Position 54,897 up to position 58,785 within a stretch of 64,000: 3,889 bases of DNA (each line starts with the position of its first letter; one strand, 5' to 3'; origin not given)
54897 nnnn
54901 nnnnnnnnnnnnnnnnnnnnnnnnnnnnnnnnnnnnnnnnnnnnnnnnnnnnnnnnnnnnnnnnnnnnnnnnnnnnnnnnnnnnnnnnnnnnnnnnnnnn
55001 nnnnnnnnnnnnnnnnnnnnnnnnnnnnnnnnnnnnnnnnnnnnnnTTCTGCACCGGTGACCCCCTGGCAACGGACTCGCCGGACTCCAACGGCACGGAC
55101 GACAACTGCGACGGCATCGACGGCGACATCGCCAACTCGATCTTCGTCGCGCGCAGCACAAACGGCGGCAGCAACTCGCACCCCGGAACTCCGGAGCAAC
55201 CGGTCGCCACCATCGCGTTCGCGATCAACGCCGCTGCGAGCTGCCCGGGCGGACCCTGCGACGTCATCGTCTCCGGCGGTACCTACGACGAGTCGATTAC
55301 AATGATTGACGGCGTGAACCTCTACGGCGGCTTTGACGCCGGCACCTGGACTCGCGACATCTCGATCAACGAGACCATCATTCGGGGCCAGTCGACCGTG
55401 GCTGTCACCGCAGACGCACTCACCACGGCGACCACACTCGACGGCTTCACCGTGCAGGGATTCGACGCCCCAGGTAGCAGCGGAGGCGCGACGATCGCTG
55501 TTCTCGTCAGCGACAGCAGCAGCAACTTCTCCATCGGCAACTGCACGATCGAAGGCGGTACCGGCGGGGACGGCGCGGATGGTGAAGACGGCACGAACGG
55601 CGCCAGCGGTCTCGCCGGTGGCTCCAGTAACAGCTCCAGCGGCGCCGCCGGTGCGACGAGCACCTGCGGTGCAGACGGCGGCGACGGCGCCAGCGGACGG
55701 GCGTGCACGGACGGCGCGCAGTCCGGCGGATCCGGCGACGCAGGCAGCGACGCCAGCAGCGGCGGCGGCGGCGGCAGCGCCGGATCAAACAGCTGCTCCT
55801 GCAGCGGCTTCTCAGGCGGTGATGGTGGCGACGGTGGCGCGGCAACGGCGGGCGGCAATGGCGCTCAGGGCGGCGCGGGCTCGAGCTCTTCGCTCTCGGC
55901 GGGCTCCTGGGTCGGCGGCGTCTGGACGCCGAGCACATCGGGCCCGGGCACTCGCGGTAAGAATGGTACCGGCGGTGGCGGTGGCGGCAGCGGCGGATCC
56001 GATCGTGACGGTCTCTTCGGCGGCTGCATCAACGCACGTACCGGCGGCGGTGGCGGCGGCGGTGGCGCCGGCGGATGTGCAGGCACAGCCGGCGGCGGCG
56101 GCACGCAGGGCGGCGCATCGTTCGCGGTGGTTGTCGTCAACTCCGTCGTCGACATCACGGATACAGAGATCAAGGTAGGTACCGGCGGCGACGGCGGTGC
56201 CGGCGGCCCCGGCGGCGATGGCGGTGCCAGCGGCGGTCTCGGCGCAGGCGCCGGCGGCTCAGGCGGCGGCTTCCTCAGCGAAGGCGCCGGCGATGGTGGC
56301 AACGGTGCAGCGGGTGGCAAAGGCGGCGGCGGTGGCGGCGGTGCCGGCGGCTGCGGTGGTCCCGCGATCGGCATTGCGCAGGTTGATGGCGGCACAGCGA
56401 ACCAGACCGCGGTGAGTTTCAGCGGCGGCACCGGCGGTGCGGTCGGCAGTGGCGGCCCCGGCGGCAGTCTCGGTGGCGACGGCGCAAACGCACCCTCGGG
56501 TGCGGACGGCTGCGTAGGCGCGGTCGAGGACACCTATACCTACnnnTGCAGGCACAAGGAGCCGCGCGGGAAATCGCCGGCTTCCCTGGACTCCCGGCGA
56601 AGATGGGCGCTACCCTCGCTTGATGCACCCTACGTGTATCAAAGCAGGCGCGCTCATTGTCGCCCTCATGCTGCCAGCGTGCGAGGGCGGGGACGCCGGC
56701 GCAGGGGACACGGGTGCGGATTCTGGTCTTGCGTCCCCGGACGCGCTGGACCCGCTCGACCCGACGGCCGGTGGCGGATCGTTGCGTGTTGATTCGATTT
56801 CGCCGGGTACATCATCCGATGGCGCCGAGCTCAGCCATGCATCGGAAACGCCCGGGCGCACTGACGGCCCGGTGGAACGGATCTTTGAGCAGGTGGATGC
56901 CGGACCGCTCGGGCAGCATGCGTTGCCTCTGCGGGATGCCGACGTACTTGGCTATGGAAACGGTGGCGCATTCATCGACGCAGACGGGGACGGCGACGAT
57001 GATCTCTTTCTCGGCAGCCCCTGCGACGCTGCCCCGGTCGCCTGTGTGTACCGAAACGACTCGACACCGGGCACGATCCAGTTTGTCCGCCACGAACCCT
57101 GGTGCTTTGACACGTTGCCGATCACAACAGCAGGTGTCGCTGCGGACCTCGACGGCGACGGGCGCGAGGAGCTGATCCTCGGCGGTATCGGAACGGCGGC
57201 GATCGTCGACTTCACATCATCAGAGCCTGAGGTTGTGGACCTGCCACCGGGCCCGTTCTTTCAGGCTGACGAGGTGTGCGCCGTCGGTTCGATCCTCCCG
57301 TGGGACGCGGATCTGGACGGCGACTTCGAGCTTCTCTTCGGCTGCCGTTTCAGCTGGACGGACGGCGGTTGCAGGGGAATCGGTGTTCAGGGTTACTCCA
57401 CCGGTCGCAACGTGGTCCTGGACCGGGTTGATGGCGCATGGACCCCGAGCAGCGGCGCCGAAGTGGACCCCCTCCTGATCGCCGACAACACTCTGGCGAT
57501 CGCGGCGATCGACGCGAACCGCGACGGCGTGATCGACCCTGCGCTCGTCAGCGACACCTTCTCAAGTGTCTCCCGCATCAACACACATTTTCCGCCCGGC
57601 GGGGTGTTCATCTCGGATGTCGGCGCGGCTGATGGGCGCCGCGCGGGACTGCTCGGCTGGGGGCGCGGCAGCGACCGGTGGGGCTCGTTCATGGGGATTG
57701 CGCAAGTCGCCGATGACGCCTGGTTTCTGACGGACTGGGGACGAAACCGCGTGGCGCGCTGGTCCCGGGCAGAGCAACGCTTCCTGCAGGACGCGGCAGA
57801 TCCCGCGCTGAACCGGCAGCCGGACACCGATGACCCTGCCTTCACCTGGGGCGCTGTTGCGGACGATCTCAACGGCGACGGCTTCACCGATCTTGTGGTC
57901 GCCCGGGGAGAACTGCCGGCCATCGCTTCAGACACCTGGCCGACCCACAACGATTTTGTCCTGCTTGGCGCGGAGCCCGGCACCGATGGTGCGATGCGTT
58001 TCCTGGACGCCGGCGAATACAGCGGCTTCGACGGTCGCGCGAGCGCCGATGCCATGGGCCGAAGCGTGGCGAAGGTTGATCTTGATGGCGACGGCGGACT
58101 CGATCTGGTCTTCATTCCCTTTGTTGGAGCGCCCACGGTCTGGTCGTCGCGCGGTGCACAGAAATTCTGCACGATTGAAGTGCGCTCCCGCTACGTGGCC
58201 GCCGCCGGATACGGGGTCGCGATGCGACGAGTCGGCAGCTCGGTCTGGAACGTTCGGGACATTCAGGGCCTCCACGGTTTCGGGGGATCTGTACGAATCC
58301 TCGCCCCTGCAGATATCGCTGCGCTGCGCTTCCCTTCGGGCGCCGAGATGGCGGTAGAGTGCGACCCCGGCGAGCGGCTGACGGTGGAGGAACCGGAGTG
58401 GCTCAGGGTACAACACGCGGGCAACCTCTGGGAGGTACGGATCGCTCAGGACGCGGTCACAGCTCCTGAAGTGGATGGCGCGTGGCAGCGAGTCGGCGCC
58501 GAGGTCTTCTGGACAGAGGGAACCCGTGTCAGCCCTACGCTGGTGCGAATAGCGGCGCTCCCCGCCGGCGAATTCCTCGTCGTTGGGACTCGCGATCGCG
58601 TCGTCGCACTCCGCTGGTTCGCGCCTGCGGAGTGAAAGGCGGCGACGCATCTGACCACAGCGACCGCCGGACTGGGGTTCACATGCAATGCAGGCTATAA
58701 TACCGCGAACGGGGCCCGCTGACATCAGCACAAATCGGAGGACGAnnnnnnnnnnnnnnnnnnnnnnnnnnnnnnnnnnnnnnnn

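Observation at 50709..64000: Locus of two paralogous giant 8-Cys-repeat lipoproteins flanking an FG-GAP lipoprotein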

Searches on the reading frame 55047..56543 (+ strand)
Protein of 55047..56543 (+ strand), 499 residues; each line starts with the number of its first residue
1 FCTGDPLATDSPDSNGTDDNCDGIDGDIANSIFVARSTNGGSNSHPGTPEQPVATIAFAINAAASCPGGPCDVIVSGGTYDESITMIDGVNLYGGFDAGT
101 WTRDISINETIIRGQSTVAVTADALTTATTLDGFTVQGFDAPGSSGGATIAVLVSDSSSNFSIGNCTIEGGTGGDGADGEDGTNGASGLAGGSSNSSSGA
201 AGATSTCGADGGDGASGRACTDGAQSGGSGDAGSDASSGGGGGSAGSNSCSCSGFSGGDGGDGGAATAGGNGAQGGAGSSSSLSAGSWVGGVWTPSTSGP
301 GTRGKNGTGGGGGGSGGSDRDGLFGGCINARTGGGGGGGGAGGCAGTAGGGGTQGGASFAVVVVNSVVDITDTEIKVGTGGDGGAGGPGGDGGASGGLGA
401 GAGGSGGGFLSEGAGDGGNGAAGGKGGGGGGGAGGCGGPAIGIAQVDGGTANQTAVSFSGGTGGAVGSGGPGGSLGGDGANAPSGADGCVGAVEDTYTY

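Call 10: search_protein_families(library=pfam, proteins=[window:55047-56543:+], max_evalue=10)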
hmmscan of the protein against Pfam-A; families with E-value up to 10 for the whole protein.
seq(499 aa): 0 families

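Call 47: find_homologous_proteins(query=window:55047-56543:+)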
Query seq(499 aa) (499 aa): 1112 proteins with E <= 0.001 among 8000 candidates; the best 120 are listed.
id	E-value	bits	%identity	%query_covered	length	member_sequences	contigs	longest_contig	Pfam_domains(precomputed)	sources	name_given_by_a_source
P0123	4.3e-88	315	50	21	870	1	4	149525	-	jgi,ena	jgi:hypothetical protein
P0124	6.3e-86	307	47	98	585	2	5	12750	-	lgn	-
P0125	1.9e-77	279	43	32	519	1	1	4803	-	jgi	jgi:hypothetical protein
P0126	3.0e-72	262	43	64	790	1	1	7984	-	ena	-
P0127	1.8e-71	260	42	98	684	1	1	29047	-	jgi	jgi:hypothetical protein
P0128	2.3e-61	226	42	100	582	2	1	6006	-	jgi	jgi:hypothetical protein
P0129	1.7e-58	217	-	-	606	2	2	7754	-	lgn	-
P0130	2.3e-58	216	41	99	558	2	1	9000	-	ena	-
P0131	9.8e-52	195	35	73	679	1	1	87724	-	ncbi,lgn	-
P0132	3.0e-51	193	-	-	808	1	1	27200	PF11617.14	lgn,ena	-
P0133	3.2e-51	193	40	75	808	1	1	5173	-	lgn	-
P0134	4.5e-51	192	-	-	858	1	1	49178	PF11617.14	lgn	-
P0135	3.7e-46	176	-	-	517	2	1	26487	-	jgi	jgi:hypothetical protein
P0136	1.6e-45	174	-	-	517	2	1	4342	-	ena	-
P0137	2.2e-45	174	-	-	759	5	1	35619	-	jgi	jgi:hypothetical protein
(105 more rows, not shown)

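Call 58: predict_structure(alignment_id=A2)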
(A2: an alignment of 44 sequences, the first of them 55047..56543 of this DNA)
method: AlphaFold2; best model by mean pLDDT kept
length: 499 residues; sequences in the alignment: 44
mean_pLDDT: 93.4   pTM: 0.87
mean pLDDT of the five models: 93.4, 93.1, 92.6, 92.5, 92.4
residues with pLDDT >= 90: 404; 70-90: 82; 50-70: 12; < 50: 1
segments of 3 or more residues with pLDDT < 50: none
pLDDT, mean of each block of 10 residues (from residue 1): 69 79 82 98 97 98 95 98 98 97 95 97 97 97 86 95 98 97 98 94 96 92 85 84 94 74 96 97 93 95 98 94 77 95 98 98 98 98 98 98 80 88 98 98 98 98 97 95 97 98
secondary structure, 60 per line:
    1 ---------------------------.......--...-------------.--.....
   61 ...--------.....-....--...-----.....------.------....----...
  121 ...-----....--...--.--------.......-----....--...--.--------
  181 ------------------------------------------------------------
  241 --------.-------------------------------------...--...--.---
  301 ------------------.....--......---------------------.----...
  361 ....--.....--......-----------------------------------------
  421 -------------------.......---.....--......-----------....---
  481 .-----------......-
elements in order: E31-34 H56-63 E72-76 E78-81 E84-86 E92-96 E110-113 E118-123 E129-132 E135-137 E149-155 E161-164 E167-169 E287-289 E292-294 E319-323 E326-331 E358-364 E367-371 E374-379 E440-446 E450-454 E457-462 E493-498

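Call 78: search_protein_families(library=ncbifam, proteins=[window:55047-56543:+], max_evalue=10)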
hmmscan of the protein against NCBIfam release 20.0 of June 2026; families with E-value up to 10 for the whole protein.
window:55047-56543:+ (499 aa): 1 family
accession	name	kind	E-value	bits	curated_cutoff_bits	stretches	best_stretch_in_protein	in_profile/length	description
NF033444.1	BREX_PglZ_5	exception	0.092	10.7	250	1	79-128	349-398/704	BREX-5 system phosphatase PglZ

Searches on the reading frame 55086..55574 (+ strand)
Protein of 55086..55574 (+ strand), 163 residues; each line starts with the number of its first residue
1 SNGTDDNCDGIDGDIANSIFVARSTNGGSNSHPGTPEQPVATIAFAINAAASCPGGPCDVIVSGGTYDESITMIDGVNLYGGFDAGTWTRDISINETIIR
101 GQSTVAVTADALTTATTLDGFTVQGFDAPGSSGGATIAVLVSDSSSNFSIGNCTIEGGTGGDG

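Call 68: search_protein_families(library=pfam, proteins=[window:55086-55574:+], max_evalue=10)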
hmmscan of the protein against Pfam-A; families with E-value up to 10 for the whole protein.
seq(163 aa): 1 family
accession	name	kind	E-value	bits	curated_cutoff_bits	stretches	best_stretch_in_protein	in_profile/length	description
PF07602.17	DUF1565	-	0.00014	21.7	20.3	1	28-161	3-146/257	Protein of unknown function (DUF1565)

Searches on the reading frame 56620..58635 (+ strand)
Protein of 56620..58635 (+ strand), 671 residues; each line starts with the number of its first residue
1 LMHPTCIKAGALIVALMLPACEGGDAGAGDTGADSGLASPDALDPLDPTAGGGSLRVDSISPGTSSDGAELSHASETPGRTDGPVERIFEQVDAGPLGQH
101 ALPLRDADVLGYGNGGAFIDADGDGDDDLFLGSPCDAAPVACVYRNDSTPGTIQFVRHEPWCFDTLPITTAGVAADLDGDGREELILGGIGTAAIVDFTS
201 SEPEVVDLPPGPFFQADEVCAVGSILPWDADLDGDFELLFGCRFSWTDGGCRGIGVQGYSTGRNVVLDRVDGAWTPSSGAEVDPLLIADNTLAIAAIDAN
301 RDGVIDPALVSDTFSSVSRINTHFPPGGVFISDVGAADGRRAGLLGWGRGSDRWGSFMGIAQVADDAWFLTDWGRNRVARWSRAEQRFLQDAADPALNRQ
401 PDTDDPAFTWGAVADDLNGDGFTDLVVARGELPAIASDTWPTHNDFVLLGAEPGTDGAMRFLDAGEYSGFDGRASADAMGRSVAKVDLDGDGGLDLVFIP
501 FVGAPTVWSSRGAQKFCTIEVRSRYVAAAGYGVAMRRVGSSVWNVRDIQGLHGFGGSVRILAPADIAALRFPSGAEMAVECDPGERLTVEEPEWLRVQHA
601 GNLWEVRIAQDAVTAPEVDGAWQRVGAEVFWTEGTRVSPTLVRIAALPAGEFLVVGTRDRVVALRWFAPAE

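Call 7: search_protein_families(library=pfam, proteins=[window:56620-58635:+], max_evalue=0.1)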
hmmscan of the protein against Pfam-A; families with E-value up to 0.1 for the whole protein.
window:56620-58635:+ (671 aa): 2 families
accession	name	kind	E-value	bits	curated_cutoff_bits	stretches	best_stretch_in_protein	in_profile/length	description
PF13517.12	FG-GAP_3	-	7.1e-14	52.6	26.9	1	120-186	1-60/61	FG-GAP-like repeat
PF01839.29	FG-GAP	-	1.9e-07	31.3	22.1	1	409-428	2-21/37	FG-GAP repeat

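Call 8: search_protein_families(library=ncbifam, proteins=[window:56620-58635:+], max_evalue=0.1)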
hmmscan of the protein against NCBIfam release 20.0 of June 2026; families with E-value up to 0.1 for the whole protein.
window:56620-58635:+ (671 aa): 0 families

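Call 21: find_related_loci(query=window:56620-58635:+, collection=genome_contigs, flank=10000)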
Query window:56620-58635:+ (671 aa) in genome_contigs; peptide patterns used: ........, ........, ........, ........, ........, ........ (x = any residue, [..] = any of these).
66 stretches matched a pattern; 1 encode a relative of the query (tblastn E <= 1e-3); 1 distinct loci.
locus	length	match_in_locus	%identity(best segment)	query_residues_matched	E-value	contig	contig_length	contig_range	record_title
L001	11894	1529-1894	29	119-241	8e-6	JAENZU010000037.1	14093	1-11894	MAG: Melioribacter sp. isolate BM5_bin.15 BM5_bin15_NODE_858_length_14093_cov_4.368500, whole genome shotgun sequence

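Call 54: find_homologous_proteins(query=window:56620-58635:+)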
Query window:56620-58635:+ (671 aa): 12 proteins with E <= 0.001 among 8000 candidates.
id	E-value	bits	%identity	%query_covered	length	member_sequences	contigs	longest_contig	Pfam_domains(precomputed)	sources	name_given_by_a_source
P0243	0.0e+0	1522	100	100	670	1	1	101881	PF01839.30,PF13517.13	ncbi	-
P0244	6.1e-60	222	33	79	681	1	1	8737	PF13517.13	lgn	-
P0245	3.5e-59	219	32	78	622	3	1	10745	PF01839.30,PF13517.13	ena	-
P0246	8.5e-25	106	31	66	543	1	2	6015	PF01839.30,PF13517.13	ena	-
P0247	7.7e-21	93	31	59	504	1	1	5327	PF01839.30,PF13517.13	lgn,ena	-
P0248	2.8e-13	68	33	10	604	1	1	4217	PF01839.30,PF13517.13,PF14783.13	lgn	-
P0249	3.1e-9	54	44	6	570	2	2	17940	PF01839.30,PF13517.13,PF14783.13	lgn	-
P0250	1.2e-8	52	58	4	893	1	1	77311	PF01839.30,PF16743.11,PF13517.13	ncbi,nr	ncbi:MAG: T9SS type A sorting domain-containing protein [Bacteroidia bacterium]|nr:T9SS type A sorti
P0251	2.1e-6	45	32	11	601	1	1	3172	PF01839.30,PF13517.13,PF14783.13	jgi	jgi:hypothetical protein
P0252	1.1e-5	42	28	20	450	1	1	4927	PF01839.30,PF12256.15,PF16743.11,PF01833.31,PF13517.13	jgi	jgi:hypothetical protein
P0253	2.3e-5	41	33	18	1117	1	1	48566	PF01839.30,PF16743.11,PF13517.13,PF07593.19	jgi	-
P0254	7.7e-4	36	28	48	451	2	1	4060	PF01839.30,PF13517.13,PF07593.19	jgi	jgi:hypothetical protein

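Call 55: find_encoding_contigs(protein=P0243, flank=10000, max_places=2)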
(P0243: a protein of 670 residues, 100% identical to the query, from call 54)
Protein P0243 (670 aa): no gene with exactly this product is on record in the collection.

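Call 56: find_encoding_contigs(protein=P0244, flank=10000, max_places=2)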
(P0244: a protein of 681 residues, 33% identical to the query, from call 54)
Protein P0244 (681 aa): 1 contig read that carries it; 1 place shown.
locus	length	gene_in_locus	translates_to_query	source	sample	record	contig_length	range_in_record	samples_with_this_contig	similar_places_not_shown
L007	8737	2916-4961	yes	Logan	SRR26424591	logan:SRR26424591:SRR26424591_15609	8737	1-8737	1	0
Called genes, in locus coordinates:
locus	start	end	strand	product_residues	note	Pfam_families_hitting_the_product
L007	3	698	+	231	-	?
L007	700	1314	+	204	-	-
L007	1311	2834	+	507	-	PF00890:FAD_binding_2 (faint), PF00732:GMC_oxred_N, PF05199:GMC_oxred_C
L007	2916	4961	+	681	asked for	PF13517:FG-GAP_3 (weak)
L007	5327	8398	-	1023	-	PF00128:Alpha-amylase (faint)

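Call 57: find_encoding_contigs(protein=P0245, flank=10000, max_places=2)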
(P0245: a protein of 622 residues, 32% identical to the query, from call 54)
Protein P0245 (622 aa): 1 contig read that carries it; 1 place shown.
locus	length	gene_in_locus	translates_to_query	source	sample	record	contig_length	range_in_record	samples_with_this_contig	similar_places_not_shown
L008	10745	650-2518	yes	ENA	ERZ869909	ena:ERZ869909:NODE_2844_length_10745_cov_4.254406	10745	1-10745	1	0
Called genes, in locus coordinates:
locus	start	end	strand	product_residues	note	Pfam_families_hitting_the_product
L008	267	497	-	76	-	-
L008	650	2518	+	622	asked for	PF01839:FG-GAP (faint), PF13517:FG-GAP_3 (weak)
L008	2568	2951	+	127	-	PF13279:4HBT_2, PF03061:4HBT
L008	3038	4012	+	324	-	PF00781:DAGK_cat, PF19279:YegS_C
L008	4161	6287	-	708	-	PF20142:Scaffold (weak), PF03734:YkuD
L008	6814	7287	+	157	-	-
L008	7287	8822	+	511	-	PF00732:GMC_oxred_N, PF00890:FAD_binding_2 (faint), PF01266:DAO (weak), PF13450:NAD_binding_8 (weak), PF05199:GMC_oxred_C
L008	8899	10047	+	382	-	PF02771:Acyl-CoA_dh_N, PF02770:Acyl-CoA_dh_M, PF00441:Acyl-CoA_dh_1, PF08028:Acyl-CoA_dh_2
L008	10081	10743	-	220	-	?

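Call 80: search_solved_structures(query=window:56623-58635:+, max_evalue=0.01)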
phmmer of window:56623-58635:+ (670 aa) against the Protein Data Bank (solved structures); distinct sequences matched with E-value up to 0.01: 0.
